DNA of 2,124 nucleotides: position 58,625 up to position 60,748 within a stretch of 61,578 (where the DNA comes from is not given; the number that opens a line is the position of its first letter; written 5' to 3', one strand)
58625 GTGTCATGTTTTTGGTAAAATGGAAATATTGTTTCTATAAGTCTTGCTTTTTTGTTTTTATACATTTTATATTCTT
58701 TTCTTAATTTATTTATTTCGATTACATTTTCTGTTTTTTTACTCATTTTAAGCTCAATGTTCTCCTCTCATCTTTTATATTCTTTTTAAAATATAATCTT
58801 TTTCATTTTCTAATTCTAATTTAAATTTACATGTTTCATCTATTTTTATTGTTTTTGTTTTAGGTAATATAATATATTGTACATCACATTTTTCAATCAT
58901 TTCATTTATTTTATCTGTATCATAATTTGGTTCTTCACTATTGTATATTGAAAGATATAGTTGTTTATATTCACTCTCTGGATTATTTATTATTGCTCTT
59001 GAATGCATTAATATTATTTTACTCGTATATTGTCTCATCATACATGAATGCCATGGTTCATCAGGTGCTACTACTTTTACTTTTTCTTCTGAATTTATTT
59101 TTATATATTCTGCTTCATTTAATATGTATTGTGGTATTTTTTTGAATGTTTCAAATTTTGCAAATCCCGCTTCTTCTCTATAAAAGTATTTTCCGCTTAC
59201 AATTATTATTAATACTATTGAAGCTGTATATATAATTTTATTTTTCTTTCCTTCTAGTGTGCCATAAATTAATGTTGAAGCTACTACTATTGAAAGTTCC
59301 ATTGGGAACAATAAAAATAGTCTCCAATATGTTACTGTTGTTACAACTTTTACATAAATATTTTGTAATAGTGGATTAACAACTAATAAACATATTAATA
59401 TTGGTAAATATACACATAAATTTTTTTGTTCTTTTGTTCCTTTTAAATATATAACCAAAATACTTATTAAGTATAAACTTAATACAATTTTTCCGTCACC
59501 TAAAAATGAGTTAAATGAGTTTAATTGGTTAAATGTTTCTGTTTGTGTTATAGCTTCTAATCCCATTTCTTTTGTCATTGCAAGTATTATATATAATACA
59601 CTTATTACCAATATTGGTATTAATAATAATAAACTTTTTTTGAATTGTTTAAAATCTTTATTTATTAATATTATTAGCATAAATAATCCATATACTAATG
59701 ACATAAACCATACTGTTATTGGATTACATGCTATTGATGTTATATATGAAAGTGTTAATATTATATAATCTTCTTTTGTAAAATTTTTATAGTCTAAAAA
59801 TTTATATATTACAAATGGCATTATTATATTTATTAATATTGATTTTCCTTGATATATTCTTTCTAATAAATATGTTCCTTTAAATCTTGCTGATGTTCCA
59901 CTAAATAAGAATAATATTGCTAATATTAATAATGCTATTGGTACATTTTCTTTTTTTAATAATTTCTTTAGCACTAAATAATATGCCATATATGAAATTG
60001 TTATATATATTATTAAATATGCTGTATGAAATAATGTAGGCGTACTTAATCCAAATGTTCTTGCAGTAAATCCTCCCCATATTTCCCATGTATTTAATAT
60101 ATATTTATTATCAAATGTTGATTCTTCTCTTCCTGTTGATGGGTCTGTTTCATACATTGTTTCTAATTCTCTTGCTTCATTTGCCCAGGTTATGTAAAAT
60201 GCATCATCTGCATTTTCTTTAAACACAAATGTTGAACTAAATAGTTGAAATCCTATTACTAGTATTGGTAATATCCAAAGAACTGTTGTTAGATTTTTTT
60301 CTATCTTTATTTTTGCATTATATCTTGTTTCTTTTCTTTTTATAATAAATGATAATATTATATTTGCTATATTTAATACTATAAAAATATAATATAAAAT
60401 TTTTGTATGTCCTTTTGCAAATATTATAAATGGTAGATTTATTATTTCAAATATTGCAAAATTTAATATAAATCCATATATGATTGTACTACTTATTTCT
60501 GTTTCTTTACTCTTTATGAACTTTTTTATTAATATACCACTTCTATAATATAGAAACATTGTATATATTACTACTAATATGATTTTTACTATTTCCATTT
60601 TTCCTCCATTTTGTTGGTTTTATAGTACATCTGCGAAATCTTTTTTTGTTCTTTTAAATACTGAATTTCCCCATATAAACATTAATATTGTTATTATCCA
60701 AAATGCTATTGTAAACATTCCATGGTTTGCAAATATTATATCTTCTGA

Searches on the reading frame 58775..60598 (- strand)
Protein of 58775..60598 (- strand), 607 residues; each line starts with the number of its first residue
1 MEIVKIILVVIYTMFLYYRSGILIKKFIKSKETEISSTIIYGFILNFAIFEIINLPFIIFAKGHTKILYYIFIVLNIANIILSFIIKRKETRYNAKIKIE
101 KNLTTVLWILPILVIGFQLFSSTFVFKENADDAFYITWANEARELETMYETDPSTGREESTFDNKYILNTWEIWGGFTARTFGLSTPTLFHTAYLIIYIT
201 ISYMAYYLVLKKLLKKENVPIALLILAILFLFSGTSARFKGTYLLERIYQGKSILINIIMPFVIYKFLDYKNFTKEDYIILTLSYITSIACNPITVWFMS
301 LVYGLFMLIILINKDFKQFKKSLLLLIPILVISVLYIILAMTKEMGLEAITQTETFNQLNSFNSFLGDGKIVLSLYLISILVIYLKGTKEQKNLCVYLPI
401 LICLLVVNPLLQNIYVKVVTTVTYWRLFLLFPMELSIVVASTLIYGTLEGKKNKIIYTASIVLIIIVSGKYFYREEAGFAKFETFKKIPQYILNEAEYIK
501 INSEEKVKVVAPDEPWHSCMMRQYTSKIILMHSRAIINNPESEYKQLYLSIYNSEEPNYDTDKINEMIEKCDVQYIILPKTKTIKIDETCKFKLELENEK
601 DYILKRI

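Call 18: search_protein_families(library=pfam, proteins=[window:58775-60598:-], max_evalue=0.001)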
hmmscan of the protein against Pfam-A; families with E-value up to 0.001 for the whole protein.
window:58775-60598:- (607 aa): 1 family
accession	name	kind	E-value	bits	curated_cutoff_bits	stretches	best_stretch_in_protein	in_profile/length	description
PF19554.4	DUF6077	-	4.6e-62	210.3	27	1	3-339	2-353/354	Family of unknown function (DUF6077)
